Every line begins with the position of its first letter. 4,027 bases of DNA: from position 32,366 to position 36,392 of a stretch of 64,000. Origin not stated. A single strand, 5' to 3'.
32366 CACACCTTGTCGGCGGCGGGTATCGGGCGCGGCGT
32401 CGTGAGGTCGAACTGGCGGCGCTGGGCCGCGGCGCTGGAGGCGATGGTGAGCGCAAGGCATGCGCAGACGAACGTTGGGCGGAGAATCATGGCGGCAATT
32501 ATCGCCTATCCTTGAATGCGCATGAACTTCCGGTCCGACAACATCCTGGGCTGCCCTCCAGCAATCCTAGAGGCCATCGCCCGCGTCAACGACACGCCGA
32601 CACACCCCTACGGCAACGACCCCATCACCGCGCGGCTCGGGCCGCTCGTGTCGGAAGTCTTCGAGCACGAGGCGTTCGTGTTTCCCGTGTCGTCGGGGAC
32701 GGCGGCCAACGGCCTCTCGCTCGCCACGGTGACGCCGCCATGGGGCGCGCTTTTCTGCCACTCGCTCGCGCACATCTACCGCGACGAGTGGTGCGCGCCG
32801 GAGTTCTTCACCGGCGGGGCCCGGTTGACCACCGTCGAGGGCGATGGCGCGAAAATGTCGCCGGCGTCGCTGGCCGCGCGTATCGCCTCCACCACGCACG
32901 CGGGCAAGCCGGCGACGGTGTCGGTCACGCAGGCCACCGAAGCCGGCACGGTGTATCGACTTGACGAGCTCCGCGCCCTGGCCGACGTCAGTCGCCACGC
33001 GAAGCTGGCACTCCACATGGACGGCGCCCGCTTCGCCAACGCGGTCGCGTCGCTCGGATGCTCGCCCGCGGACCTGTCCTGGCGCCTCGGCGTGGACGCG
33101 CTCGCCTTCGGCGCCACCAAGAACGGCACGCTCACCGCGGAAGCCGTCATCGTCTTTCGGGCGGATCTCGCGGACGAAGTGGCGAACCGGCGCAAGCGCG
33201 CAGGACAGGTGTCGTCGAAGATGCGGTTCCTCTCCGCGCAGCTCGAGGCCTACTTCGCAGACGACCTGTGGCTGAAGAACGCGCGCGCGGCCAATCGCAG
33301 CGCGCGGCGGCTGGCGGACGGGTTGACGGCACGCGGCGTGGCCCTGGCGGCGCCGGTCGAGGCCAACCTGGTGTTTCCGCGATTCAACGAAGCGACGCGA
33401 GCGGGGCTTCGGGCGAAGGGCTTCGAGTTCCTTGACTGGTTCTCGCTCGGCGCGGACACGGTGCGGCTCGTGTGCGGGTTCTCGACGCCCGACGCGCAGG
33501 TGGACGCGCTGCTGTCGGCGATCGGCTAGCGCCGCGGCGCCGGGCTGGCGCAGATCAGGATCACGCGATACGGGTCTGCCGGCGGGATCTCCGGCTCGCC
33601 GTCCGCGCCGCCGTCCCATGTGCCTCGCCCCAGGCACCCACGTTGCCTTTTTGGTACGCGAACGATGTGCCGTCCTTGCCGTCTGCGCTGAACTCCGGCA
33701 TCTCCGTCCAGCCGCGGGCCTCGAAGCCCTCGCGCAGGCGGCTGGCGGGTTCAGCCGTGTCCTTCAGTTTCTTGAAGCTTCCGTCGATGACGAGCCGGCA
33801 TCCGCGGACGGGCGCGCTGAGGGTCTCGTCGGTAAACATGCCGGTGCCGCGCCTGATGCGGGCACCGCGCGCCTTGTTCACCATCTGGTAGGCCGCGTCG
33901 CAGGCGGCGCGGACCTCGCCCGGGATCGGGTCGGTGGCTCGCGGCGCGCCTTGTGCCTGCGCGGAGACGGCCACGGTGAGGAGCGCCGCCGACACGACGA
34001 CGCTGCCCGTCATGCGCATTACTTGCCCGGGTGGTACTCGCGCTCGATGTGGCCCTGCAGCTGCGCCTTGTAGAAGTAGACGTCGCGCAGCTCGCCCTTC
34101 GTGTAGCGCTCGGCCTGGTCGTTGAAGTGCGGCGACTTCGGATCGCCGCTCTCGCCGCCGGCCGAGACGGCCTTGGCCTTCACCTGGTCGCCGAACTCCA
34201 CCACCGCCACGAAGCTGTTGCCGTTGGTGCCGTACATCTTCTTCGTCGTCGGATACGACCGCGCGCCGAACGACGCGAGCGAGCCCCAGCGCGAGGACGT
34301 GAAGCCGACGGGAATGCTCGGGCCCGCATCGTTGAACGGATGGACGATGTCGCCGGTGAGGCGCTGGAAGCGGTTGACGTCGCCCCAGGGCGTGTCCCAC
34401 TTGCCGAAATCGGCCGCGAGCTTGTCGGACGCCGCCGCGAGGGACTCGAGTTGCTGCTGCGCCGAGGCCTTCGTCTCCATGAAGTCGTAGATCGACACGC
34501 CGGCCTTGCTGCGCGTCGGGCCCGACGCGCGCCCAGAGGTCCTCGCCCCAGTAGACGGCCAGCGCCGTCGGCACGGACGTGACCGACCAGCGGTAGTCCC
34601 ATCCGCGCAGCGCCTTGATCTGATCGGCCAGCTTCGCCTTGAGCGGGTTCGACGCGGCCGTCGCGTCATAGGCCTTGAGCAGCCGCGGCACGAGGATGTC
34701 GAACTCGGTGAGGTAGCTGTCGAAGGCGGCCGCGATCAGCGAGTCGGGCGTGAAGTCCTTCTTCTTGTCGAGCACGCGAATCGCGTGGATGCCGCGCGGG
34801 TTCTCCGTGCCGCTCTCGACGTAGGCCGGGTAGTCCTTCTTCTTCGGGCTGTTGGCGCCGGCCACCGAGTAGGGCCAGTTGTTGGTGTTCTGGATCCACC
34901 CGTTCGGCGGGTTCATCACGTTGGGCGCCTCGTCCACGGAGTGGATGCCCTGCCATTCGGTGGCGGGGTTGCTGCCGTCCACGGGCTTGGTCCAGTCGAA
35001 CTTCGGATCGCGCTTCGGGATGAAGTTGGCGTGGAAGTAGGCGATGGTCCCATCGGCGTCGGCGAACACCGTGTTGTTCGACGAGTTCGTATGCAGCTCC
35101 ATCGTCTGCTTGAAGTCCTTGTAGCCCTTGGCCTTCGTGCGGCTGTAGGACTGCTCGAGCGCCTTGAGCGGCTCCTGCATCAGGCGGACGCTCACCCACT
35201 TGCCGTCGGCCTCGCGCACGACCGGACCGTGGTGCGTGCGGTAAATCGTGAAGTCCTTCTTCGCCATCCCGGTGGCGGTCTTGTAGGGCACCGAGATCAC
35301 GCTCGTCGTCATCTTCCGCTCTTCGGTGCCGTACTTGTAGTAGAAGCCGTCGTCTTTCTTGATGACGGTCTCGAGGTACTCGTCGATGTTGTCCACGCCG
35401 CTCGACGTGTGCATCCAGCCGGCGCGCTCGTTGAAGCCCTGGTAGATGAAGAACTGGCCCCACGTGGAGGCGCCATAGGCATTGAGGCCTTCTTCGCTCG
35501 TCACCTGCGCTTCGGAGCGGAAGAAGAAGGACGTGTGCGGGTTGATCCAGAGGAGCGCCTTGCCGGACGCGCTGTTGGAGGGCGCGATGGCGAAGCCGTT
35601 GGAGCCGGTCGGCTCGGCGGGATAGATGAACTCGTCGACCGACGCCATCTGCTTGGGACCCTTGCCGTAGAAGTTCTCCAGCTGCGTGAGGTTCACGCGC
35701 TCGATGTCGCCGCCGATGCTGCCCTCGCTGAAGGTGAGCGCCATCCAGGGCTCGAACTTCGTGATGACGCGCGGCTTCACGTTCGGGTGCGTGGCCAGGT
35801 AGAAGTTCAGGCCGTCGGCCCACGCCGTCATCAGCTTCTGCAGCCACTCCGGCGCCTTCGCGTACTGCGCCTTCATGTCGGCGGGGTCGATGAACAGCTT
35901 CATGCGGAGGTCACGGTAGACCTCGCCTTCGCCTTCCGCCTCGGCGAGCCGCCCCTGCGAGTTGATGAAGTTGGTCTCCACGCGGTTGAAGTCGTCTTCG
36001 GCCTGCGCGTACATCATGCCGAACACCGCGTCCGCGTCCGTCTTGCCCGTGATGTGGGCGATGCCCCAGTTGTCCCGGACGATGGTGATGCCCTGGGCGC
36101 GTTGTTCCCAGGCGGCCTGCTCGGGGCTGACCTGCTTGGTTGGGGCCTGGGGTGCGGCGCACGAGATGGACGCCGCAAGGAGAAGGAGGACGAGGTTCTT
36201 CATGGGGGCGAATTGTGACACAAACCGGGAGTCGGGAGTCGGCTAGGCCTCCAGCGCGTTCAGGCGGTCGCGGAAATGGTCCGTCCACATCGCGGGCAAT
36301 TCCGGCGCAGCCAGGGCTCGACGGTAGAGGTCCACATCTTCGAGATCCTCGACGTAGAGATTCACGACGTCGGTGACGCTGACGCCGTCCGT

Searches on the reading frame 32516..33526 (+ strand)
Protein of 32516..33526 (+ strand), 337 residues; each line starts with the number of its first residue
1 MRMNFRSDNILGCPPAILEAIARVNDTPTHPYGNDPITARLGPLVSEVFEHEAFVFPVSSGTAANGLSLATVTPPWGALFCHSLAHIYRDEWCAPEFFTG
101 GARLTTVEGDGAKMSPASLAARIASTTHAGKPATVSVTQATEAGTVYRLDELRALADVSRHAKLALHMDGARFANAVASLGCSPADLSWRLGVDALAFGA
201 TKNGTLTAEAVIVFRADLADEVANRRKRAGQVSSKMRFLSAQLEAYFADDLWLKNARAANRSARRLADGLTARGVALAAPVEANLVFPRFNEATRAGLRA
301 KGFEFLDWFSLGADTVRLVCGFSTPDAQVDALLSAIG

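Call 51: search_protein_families(library=pfam, proteins=[window:32516-33526:+], max_evalue=0.001)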
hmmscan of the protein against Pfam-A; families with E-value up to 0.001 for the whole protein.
window:32516-33526:+ (337 aa): 1 family
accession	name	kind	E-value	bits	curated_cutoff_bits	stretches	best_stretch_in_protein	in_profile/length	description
PF01212.27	Beta_elim_lyase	-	3.3e-48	164.9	27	1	4-289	1-284/288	Beta-eliminating lyase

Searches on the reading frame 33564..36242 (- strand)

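Call 51: search_protein_families(library=pfam, proteins=[window:33564-36242:-], max_evalue=0.001)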
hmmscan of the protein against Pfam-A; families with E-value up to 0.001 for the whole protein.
window:33564-36242:- (893 aa): 1 family
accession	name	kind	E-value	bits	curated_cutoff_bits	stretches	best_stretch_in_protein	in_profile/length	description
PF01804.23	Penicil_amidase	-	5.7e-106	356.5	21.3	1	52-574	2-512/675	Penicillin amidase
